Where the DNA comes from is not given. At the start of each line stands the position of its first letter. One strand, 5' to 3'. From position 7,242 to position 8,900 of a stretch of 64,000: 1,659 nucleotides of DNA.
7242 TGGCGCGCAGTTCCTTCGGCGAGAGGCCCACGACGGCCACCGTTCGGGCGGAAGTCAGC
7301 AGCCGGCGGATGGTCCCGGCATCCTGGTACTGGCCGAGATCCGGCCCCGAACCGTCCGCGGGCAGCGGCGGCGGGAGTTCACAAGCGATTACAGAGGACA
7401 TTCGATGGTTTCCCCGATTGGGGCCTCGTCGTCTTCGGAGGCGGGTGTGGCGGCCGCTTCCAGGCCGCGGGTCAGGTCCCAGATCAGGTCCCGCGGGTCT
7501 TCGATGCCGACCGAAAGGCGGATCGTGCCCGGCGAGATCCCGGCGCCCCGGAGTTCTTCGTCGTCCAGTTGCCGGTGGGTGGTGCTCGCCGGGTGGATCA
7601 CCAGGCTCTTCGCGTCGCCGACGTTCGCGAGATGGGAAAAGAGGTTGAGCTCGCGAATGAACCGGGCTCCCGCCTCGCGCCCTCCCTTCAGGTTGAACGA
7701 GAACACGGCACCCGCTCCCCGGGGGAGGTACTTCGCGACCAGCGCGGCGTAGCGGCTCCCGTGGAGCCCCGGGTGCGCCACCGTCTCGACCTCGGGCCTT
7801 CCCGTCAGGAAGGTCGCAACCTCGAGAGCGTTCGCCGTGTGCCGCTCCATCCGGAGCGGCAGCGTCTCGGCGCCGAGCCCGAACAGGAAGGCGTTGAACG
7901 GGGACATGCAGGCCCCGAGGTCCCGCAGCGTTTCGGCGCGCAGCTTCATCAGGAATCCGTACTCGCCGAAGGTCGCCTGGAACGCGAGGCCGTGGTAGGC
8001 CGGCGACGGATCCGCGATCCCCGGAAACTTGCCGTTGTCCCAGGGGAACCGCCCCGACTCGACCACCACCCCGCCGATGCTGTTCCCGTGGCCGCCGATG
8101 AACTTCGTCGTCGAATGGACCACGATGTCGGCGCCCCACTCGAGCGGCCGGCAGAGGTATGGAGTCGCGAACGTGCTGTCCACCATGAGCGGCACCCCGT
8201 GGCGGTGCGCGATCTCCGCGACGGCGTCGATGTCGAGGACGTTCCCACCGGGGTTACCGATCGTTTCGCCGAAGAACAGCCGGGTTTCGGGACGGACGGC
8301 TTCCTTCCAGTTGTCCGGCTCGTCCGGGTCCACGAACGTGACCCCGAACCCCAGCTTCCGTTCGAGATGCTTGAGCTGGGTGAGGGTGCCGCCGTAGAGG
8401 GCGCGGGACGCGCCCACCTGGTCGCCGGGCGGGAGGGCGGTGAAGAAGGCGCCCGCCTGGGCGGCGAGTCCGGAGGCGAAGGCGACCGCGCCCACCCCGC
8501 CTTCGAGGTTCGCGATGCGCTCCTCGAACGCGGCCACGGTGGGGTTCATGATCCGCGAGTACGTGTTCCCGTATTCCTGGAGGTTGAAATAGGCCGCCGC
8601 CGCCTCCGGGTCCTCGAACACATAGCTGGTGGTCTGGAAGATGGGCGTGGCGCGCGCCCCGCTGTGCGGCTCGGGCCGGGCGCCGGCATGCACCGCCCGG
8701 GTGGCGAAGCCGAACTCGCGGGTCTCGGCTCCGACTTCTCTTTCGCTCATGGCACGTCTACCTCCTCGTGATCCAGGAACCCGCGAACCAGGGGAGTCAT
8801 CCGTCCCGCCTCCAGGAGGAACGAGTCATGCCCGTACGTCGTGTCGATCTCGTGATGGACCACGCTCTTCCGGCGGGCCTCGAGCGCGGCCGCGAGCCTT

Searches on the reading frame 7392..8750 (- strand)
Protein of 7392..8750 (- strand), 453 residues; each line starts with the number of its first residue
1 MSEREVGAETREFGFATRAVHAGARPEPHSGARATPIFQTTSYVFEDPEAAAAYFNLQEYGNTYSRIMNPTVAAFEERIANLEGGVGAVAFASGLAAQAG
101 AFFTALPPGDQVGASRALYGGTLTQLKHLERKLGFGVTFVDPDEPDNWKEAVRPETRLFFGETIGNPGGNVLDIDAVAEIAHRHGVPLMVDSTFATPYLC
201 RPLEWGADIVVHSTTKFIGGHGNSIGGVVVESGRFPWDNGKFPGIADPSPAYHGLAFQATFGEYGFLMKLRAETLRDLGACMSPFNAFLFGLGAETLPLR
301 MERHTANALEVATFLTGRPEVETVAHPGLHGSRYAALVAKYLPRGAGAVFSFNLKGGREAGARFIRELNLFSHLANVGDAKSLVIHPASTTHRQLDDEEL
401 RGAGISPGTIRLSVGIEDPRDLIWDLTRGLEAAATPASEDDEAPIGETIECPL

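Call 33: search_protein_families(library=pfam, proteins=[window:7392-8750:-], max_evalue=0.00001)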
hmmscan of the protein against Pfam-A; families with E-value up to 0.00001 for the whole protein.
window:7392-8750:- (453 aa): 3 families
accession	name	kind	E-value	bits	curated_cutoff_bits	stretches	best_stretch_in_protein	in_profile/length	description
PF01053.26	Cys_Met_Meta_PP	-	2.2e-120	402.2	27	1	17-431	2-381/381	Cys/Met metabolism PLP-dependent enzyme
PF00266.25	Aminotran_5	-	2.5e-06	27.2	21.5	1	102-222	81-207/371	Aminotransferase class-V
PF00155.27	Aminotran_1_2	-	3.1e-06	27.1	19.7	1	56-223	27-226/361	Aminotransferase class I and II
